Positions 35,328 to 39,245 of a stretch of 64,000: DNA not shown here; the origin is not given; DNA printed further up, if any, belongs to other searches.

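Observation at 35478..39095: Stand-alone 1205-aa NERD + pseudokinase + kinase + unknown C-terminal protein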

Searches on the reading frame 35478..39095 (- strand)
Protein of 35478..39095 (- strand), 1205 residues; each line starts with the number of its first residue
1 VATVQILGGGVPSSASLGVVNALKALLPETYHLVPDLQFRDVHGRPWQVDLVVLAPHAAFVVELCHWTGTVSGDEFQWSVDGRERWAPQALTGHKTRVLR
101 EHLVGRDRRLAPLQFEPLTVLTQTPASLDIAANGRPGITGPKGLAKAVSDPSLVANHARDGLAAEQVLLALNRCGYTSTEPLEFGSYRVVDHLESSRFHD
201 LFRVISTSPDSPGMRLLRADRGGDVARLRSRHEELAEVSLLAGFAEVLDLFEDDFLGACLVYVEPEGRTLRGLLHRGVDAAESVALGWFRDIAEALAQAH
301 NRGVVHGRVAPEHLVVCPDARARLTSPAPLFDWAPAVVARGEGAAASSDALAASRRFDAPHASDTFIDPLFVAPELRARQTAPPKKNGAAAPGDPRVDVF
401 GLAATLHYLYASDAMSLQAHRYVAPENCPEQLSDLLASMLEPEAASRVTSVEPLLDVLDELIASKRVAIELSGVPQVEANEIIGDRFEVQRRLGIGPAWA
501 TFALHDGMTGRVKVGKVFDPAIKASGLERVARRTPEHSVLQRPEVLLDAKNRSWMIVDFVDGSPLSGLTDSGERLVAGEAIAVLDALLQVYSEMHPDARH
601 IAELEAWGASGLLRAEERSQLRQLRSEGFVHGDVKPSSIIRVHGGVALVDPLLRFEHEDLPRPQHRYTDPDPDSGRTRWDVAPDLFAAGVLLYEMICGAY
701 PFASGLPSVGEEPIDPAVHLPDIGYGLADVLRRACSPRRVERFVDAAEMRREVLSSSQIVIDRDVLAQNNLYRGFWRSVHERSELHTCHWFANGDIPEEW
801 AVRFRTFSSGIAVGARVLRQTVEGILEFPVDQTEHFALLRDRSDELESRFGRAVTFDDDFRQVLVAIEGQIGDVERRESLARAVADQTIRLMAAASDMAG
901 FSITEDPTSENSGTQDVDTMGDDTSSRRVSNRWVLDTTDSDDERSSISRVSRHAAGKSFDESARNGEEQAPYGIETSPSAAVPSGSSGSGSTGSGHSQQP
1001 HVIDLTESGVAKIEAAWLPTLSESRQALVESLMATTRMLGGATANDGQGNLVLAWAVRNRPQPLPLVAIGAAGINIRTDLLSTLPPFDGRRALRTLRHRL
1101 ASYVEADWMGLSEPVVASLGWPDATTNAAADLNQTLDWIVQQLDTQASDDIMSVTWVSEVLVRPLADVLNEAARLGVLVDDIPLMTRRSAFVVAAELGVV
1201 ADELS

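Call 5: search_protein_families(library=pfam, proteins=[window:35478-39095:-], max_evalue=1)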
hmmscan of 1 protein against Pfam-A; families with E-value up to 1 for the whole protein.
window:35478-39095:- (1205 aa): 2 families
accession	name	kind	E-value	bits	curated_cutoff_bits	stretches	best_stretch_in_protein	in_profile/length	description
PF08378.17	NERD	-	3.7e-11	43.9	22.1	1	19-121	9-110/111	Nuclease-related domain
PF00069.31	Pkinase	-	2.1e-06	27.7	31.7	2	623-703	113-198/263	Protein kinase domain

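Call 6: search_protein_families(library=padloc, proteins=[window:35478-39095:-], max_evalue=1)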
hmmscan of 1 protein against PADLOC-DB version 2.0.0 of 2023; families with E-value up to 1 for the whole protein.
window:35478-39095:- (1205 aa): 31 families (the best 25 are shown)
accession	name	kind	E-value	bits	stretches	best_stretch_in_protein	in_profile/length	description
PDLC02512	PglW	-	1.9e-36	123.4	1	20-752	21-768/1403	PglW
PDLC04042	PD-T4-6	-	8.9e-22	76.1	3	670-755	181-271/292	-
PDLC03920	MkoA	-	1e-19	68.4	2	245-466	74-282/1112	-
PDLC04053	PD-T4-6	-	4.9e-16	57.1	3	184-323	8-151/311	-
PDLC04061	PD-T4-6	-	3.3e-14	51.3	2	680-759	201-286/510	-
PDLC02513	PglW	-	3.2e-13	45.8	2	22-133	22-135/1413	PglW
PDLC04043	PD-T4-6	-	9.6e-13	46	2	266-325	98-157/452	-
PDLC04047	PD-T4-6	-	9.6e-13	45.9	2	623-754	126-270/327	-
PDLC03921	MkoA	-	1.7e-12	43.9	3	5-111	4-110/1607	-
PDLC04138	mad6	-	2.9e-12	44.3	3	677-705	231-259/659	mads_6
PDLC04064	PD-T4-6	-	1.4e-11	42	2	678-753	196-277/369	-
PDLC04054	PD-T4-6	-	5.4e-11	40.5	2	266-324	94-152/347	-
PDLC04060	PD-T4-6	-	9.5e-11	39.3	2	679-755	186-267/486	-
PDLC04040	PD-T4-6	-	4.4e-10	36.9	1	679-756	182-265/547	-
PDLC04052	PD-T4-6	-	8.6e-10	36.4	2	678-754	192-274/496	-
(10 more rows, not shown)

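Call 7: search_protein_families(library=ncbifam, proteins=[window:35478-39095:-], max_evalue=1)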
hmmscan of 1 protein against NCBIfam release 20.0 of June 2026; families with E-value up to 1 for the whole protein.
window:35478-39095:- (1205 aa): 11 families
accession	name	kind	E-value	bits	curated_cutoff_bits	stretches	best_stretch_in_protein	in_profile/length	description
NF047741.1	antiphage_MADS6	equivalog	1.1e-50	172.9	460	2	17-595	16-608/612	methylation-associated defense system protein kinase MAD6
NF033442.0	BREX_PglW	equivalog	1.7e-37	128.8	990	1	22-752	20-765/1391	BREX system serine/threonine kinase PglW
NF033483.0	PknB_PASTA_kin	equivalog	1.1e-12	47.8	450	2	679-756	185-268/563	Stk1 family PASTA domain-containing Ser/Thr kinase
NF038150.1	lanthi_synth_IV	equivalog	7.1e-07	27.9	650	1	222-324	232-339/851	class IV lanthionine synthetase LanL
NF040671.1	PLuB_AAA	exception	0.00036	18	999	1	283-336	103-154/1256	PLuB system helicase-like protein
TIGR03903.1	TOMM_kin_cyc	equivalog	0.0005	18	705.75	1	252-318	50-114/1267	TOMM system kinase/cyclase fusion protein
TIGR03724.2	arch_bud32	equivalog_domain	0.025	14.1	125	0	287-316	89-118/193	KEOPS complex kinase/ATPase Bud32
NF052427.1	StpK7MSMEG_1200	equivalog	0.064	11.7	900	0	266-317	90-142/601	serine/threonine protein kinase StpK7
NF011464.0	PRK14879.1-7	equivalog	0.071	12.8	246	0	619-650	114-145/221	Kae1-associated kinase Bud32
NF011462.0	PRK14879.1-3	equivalog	0.099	12.4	174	0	623-659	97-133/192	Kae1-associated kinase Bud32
NF011463.0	PRK14879.1-4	equivalog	0.17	11.3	188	0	606-650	113-156/237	Kae1-associated kinase Bud32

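Call 11: find_homologous_proteins(query=window:35478-39095:-)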
Query window:35478-39095:- (1205 aa): 24 proteins with E <= 0.001 among 8000 candidates.
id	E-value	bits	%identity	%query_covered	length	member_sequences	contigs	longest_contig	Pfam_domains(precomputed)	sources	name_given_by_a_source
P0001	0.0e+0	2699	100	100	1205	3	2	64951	PF00069.32,PF08378.18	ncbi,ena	-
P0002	0.0e+0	1450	58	100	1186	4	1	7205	PF00069.32,PF08378.18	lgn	-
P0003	0.0e+0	1443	57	100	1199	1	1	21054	PF00069.32,PF08378.18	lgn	-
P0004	0.0e+0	1426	57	98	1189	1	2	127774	PF00069.32,PF08378.18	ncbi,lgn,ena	-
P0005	0.0e+0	1384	57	100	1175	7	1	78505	PF00069.32,PF08378.18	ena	-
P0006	0.0e+0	1265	52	100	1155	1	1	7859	PF00069.32,PF08378.18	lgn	-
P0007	0.0e+0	1206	50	100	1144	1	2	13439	PF00069.32,PF08378.18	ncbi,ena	ncbi:MAG: NERD domain-containing protein kinase family protein [Acidimicrobiales bacterium]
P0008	0.0e+0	1193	49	100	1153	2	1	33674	PF00069.32,PF08378.18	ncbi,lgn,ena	-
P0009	1.1e-30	124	34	22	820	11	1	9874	PF07714.24,PF00069.32,PF20442.4,PF13337.13,PF01636.30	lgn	-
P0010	4.4e-16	76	25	58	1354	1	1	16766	PF06293.21,PF07714.24,PF00069.32,PF03118.22,PF08378.18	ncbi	-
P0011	7.0e-9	52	24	30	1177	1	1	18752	PF07714.24,PF00069.32,PF08378.18,PF24698.2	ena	-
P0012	3.3e-8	50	34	7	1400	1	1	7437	PF07714.24,PF00069.32,PF14520.13,PF03118.22,PF08378.18,PF01636.30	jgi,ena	-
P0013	1.9e-6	44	42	5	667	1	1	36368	PF07714.24,PF00069.32,PF03109.23,PF03793.25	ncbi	-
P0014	8.0e-6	42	29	13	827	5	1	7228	PF13431.13,PF13414.13,PF13176.13,PF13428.13,PF13374.13,PF14559.13,PF06293.21,PF07714.24,PF00069.32,PF00515.35,PF03109.23,PF13424.13,PF21033.5,PF13432.13,PF13181.13,PF07719.24,PF01636.30,PF13174.13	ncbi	ncbi:MAG TPA: protein kinase [Blastocatellia bacterium]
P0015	4.1e-5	40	30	13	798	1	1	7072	PF07714.24,PF00069.32,PF08668.19,PF03109.23,PF01636.30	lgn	-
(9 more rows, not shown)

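Call 13: find_encoding_contigs(protein=P0004, flank=10000, max_places=3)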
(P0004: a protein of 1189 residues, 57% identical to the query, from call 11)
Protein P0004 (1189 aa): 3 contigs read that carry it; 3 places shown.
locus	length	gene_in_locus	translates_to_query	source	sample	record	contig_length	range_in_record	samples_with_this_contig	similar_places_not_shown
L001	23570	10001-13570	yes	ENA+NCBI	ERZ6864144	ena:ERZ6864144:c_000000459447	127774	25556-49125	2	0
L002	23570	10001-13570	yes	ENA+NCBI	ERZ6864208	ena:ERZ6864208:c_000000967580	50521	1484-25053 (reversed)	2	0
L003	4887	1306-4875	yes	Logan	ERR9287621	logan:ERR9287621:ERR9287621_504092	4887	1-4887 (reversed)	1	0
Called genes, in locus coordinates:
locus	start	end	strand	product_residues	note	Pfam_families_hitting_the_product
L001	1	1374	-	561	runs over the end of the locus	PF04851:ResIII, PF16203:ERCC3_RAD25_C, PF00271:Helicase_C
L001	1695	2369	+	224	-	PF19798:Sulfotransfer_5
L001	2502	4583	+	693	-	PF00353:HemolysinCabind, PF02156:Glyco_hydro_26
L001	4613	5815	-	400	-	PF02156:Glyco_hydro_26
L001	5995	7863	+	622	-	PF00535:Glycos_transf_2, PF13641:Glyco_tranf_2_3, PF13506:Glyco_transf_21, PF13632:Glyco_trans_2_3, PF03552:Cellulose_synt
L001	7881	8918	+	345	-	PF01408:GFO_IDH_MocA, PF02894:GFO_IDH_MocA_C, PF22725:GFO_IDH_MocA_C3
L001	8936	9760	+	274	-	PF14378:PAP2_3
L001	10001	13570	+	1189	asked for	PF08378:NERD, PF00069:Pkinase (faint)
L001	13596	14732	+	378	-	PF10509:GalKase_gal_bdg, PF00288:GHMP_kinases_N, PF08544:GHMP_kinases_C (weak)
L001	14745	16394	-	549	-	-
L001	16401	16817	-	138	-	PF12641:Flavodoxin_3 (weak)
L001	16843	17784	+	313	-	PF00478:IMPDH, PF03060:NMO, PF01070:FMN_dh (weak)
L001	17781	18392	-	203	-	PF13578:Methyltransf_24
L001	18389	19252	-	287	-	PF05711:TylF, PF13578:Methyltransf_24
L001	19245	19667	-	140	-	-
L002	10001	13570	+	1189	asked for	PF08378:NERD, PF00069:Pkinase (faint)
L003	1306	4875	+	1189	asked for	PF08378:NERD, PF00069:Pkinase (faint)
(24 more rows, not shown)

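Call 14: find_encoding_contigs(protein=P0005, flank=10000, max_places=3)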
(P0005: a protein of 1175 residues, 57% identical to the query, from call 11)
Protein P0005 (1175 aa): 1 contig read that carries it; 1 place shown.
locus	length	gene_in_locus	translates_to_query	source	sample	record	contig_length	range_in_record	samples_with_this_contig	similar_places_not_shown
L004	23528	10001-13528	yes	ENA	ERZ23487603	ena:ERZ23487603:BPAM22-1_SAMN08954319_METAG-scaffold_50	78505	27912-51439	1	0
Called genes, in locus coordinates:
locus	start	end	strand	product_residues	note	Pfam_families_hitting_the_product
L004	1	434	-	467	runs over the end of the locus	PF00270:DEAD, PF04851:ResIII, PF16203:ERCC3_RAD25_C, PF00271:Helicase_C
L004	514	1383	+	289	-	PF19798:Sulfotransfer_5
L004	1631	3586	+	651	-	PF00353:HemolysinCabind, PF02156:Glyco_hydro_26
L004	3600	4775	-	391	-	PF02156:Glyco_hydro_26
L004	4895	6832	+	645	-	PF00535:Glycos_transf_2, PF13641:Glyco_tranf_2_3, PF13506:Glyco_transf_21, PF13632:Glyco_trans_2_3, PF03552:Cellulose_synt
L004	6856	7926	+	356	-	PF01408:GFO_IDH_MocA, PF02894:GFO_IDH_MocA_C, PF22725:GFO_IDH_MocA_C3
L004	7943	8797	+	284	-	PF14378:PAP2_3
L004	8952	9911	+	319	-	-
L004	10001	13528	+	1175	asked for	PF08378:NERD, PF00069:Pkinase (faint)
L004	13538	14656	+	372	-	PF10509:GalKase_gal_bdg, PF00288:GHMP_kinases_N, PF08544:GHMP_kinases_C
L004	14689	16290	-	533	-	PF04675:DNA_ligase_A_N (weak), PF01068:DNA_ligase_A_M, PF04679:DNA_ligase_A_C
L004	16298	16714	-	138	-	PF12641:Flavodoxin_3 (weak)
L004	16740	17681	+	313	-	PF00478:IMPDH, PF03060:NMO, PF01070:FMN_dh (weak)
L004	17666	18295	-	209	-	PF13578:Methyltransf_24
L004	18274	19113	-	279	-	PF05711:TylF, PF13578:Methyltransf_24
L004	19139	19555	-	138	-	-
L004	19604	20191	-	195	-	-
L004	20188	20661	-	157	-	PF00440:TetR_N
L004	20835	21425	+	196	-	-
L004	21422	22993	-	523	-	PF02776:TPP_enzyme_N, PF00205:TPP_enzyme_M, PF02775:TPP_enzyme_C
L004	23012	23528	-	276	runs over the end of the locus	PF01975:SurE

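Call 15: find_encoding_contigs(protein=P0008, flank=10000, max_places=2)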
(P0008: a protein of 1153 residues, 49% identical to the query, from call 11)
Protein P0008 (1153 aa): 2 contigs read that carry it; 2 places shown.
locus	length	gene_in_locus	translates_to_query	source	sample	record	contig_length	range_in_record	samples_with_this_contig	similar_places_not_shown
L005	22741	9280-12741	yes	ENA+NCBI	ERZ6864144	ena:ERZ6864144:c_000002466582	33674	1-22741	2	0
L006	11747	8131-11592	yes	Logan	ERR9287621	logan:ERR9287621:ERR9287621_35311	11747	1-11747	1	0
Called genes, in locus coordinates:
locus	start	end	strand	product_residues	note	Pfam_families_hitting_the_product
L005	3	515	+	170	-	?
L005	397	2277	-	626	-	PF00270:DEAD, PF04851:ResIII, PF16203:ERCC3_RAD25_C, PF00271:Helicase_C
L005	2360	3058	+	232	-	PF19798:Sulfotransfer_5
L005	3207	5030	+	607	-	PF00353:HemolysinCabind, PF02156:Glyco_hydro_26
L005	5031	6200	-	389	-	PF02156:Glyco_hydro_26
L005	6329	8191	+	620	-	PF00535:Glycos_transf_2, PF13641:Glyco_tranf_2_3, PF13506:Glyco_transf_21, PF13632:Glyco_trans_2_3, PF03552:Cellulose_synt (weak)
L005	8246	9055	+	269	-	PF14378:PAP2_3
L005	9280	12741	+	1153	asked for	PF08378:NERD, PF00069:Pkinase (weak)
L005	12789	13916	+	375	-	PF10509:GalKase_gal_bdg, PF00288:GHMP_kinases_N, PF08544:GHMP_kinases_C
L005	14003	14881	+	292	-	PF01797:Y1_Tnp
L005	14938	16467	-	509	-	PF04675:DNA_ligase_A_N (faint), PF01068:DNA_ligase_A_M, PF04679:DNA_ligase_A_C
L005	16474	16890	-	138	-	PF00258:Flavodoxin_1, PF12641:Flavodoxin_3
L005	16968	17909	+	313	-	PF00478:IMPDH, PF03060:NMO, PF01070:FMN_dh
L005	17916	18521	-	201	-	PF13578:Methyltransf_24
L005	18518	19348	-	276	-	PF05711:TylF, PF13578:Methyltransf_24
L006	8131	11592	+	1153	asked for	PF08378:NERD, PF00069:Pkinase (weak)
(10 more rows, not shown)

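Call 16: find_encoding_contigs(protein=P0007, flank=10000, max_places=2)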
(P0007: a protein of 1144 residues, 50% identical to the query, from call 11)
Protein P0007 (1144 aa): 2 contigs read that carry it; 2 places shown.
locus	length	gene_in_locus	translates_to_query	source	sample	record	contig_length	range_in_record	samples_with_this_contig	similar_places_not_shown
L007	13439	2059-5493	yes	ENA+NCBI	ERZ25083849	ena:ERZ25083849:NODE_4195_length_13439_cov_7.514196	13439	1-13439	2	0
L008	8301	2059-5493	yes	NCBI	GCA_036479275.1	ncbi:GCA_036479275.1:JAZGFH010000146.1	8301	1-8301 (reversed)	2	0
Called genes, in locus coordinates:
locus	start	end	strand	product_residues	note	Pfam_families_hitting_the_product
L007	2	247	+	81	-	?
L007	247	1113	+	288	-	PF14378:PAP2_3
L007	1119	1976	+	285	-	-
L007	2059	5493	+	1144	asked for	PF08378:NERD, PF00069:Pkinase (faint)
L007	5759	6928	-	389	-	-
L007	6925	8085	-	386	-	-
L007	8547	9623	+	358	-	PF08545:ACP_syn_III, PF08541:ACP_syn_III_C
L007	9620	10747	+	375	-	PF10509:GalKase_gal_bdg, PF00288:GHMP_kinases_N, PF08544:GHMP_kinases_C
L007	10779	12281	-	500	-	PF04675:DNA_ligase_A_N (faint), PF01068:DNA_ligase_A_M, PF04679:DNA_ligase_A_C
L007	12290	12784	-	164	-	PF12641:Flavodoxin_3 (weak)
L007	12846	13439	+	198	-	?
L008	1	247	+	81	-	?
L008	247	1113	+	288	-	PF14378:PAP2_3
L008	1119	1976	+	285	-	-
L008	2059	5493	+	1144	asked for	PF08378:NERD, PF00069:Pkinase (faint)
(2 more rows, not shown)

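Call 17: find_encoding_contigs(protein=P0003, flank=10000, max_places=2)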
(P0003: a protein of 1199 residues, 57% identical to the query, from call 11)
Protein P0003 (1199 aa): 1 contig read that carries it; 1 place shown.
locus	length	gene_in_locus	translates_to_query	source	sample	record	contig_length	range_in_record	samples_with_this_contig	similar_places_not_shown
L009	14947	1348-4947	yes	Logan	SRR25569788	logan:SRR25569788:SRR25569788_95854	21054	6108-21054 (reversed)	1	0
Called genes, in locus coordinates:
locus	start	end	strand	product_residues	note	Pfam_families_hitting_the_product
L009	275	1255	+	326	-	-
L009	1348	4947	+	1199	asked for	PF08378:NERD, PF00069:Pkinase (faint)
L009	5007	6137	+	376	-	PF10509:GalKase_gal_bdg, PF00288:GHMP_kinases_N, PF08544:GHMP_kinases_C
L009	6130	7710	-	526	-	PF04675:DNA_ligase_A_N (weak), PF01068:DNA_ligase_A_M, PF04679:DNA_ligase_A_C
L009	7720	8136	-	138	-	PF00258:Flavodoxin_1 (weak), PF12641:Flavodoxin_3 (weak)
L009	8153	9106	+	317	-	PF00478:IMPDH, PF03060:NMO, PF01070:FMN_dh (weak)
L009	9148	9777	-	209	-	PF13578:Methyltransf_24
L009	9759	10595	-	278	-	PF05711:TylF, PF13578:Methyltransf_24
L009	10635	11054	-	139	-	-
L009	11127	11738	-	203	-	-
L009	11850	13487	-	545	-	PF02776:TPP_enzyme_N, PF00205:TPP_enzyme_M, PF02775:TPP_enzyme_C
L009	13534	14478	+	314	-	PF00892:EamA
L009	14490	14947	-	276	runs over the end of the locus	PF01975:SurE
